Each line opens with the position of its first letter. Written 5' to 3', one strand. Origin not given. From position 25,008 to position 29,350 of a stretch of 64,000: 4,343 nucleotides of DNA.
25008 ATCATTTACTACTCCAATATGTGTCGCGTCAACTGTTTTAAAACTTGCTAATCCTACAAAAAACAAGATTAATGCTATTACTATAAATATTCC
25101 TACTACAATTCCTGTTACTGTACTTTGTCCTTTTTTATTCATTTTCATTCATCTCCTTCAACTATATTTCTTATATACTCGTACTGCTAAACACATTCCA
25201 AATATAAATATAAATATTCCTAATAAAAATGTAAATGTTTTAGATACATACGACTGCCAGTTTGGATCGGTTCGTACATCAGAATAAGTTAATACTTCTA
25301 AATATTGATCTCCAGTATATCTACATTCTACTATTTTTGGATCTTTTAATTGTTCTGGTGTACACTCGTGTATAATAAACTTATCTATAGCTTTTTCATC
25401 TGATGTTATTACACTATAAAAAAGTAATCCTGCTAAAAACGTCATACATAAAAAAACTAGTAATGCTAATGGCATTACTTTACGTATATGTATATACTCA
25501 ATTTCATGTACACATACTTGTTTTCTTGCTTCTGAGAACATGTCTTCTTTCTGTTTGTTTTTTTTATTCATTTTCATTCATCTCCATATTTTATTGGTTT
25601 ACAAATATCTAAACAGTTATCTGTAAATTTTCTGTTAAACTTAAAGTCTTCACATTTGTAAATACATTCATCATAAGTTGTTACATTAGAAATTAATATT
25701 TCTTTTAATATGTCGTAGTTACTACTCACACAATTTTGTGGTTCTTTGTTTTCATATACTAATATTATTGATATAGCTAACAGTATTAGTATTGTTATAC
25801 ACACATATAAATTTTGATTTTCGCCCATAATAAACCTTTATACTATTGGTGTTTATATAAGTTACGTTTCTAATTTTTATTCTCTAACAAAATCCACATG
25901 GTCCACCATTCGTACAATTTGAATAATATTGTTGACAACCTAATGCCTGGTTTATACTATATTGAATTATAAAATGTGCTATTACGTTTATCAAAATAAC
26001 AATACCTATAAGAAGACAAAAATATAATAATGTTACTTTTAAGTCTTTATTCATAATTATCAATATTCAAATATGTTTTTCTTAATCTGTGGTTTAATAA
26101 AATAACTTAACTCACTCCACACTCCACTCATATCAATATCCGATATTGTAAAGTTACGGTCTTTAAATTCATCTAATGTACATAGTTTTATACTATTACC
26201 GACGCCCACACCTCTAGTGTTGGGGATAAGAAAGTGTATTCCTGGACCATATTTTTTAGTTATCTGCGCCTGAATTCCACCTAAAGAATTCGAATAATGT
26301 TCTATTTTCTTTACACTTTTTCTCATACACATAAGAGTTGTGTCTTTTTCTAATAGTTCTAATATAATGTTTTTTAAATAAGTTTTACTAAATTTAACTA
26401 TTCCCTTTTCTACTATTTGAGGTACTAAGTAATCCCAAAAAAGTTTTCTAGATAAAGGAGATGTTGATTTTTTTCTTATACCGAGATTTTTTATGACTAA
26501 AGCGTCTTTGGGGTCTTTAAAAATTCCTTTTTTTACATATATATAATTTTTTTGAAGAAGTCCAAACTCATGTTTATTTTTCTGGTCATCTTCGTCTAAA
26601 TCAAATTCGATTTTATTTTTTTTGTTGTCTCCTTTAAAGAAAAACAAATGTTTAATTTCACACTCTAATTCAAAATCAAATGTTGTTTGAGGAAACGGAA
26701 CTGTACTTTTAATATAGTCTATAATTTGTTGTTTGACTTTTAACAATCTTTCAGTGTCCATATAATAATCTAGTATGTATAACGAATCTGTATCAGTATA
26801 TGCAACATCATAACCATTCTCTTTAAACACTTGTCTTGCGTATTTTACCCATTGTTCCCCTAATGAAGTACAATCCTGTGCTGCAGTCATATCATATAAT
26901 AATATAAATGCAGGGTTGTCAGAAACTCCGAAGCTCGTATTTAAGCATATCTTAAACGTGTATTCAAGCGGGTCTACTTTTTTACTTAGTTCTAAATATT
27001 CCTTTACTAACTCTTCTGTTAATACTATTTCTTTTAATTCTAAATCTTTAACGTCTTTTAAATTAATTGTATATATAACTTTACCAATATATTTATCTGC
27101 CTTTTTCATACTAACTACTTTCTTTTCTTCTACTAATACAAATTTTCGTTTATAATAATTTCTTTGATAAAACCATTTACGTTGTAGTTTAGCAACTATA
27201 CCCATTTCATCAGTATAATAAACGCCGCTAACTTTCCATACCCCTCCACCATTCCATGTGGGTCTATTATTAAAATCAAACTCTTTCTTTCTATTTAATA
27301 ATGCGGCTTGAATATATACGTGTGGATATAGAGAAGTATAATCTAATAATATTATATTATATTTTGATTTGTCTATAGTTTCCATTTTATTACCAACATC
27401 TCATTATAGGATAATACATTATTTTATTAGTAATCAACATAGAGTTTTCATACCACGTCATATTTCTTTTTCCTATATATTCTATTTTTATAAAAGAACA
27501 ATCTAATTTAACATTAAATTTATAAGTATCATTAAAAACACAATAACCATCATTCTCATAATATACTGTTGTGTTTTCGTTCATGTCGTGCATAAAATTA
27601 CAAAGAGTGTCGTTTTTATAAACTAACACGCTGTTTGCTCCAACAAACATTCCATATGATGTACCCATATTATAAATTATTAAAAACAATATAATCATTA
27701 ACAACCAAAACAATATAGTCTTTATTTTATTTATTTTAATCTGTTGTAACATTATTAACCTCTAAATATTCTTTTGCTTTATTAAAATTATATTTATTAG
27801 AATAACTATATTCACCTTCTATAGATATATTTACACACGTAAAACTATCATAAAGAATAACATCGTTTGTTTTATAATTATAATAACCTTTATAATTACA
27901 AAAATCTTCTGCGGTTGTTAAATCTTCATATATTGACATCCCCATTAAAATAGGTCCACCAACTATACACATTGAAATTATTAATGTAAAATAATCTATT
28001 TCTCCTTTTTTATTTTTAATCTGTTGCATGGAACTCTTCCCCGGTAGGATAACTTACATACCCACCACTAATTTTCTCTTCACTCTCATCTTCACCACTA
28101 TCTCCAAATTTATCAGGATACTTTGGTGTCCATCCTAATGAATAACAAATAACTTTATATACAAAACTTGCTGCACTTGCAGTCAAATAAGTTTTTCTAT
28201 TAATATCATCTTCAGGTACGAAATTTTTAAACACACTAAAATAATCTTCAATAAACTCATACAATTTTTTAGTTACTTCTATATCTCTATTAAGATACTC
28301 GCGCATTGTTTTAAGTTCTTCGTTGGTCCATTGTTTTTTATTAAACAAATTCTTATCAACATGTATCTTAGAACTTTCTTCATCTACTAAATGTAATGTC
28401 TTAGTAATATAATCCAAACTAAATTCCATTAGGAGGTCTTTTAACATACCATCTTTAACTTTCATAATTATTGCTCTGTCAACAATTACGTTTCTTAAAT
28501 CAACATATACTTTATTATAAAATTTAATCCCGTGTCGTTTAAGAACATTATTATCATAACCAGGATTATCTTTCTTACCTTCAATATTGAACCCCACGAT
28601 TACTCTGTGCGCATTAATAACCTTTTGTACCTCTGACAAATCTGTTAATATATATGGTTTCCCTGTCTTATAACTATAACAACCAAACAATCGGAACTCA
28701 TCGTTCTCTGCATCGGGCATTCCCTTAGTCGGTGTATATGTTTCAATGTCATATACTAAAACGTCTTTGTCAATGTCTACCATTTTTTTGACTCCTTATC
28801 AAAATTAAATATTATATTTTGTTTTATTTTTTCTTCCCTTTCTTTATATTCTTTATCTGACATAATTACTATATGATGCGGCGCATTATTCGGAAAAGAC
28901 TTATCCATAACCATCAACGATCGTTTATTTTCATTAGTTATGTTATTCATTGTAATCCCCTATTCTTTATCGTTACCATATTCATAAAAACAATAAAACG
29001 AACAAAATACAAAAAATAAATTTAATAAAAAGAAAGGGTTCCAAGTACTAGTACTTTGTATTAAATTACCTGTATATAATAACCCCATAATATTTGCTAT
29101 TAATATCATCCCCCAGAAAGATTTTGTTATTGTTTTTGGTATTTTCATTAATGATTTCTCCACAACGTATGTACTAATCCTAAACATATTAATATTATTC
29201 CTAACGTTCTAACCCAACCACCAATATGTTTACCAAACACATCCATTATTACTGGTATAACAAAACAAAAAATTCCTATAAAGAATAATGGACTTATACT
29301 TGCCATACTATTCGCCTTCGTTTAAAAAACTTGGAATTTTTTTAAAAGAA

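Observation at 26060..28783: Family B DNA polymerase split exactly between pre-motif A and motif A by a 630-bp insert carrying two paralogous small membrane-protein genes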

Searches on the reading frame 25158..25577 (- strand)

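Call 3: search_protein_families(library=pfam, proteins=[window:25158-25577:-], max_evalue=0.1)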
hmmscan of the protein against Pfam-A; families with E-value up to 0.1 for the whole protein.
window:25158-25577:- (139 aa): 2 families
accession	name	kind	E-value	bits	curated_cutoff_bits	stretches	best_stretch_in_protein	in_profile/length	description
PF06387.16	Calcyon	-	0.0021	18.5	25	1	7-78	55-129/180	D1 dopamine receptor-interacting protein (calcyon)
PF06024.17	Orf78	-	0.088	13.5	29.4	0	6-62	35-91/101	Orf78 (ac78)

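Call 4: search_protein_families(library=phrogs, proteins=[window:25158-25577:-], max_evalue=0.1)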
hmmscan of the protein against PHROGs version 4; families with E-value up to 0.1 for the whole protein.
window:25158-25577:- (139 aa): 1 family
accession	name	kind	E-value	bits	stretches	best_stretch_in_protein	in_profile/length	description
phrog_23747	-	unknown function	0.099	14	0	28-133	38-101/127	-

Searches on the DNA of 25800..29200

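Call 26: search_rna_families(source=window, start=25800, end=29200, threshold=evalue, max_evalue=10)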
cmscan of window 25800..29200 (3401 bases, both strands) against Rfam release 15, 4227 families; matches with E-value up to 10: 1.
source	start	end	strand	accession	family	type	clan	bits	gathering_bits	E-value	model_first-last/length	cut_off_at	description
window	27876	27927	-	RF00493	snoU2-30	Gene; snRNA; snoRNA; CD-box;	-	19.7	60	2.6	13-58/70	no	Small nucleolar RNA U2-30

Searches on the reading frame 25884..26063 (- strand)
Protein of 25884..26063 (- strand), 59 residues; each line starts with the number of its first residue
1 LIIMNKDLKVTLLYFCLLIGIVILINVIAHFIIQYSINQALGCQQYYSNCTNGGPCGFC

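Call 3: search_protein_families(library=pfam, proteins=[window:25884-26063:-], max_evalue=0.1)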
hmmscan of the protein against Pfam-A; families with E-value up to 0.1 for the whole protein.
window:25884-26063:- (59 aa): 0 families

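Call 4: search_protein_families(library=phrogs, proteins=[window:25884-26063:-], max_evalue=0.1)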
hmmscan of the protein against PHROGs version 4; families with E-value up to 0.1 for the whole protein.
window:25884-26063:- (59 aa): 1 family
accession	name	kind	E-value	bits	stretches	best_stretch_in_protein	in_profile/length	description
phrog_24979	-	unknown function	0.041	15.3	1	4-40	2-40/84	-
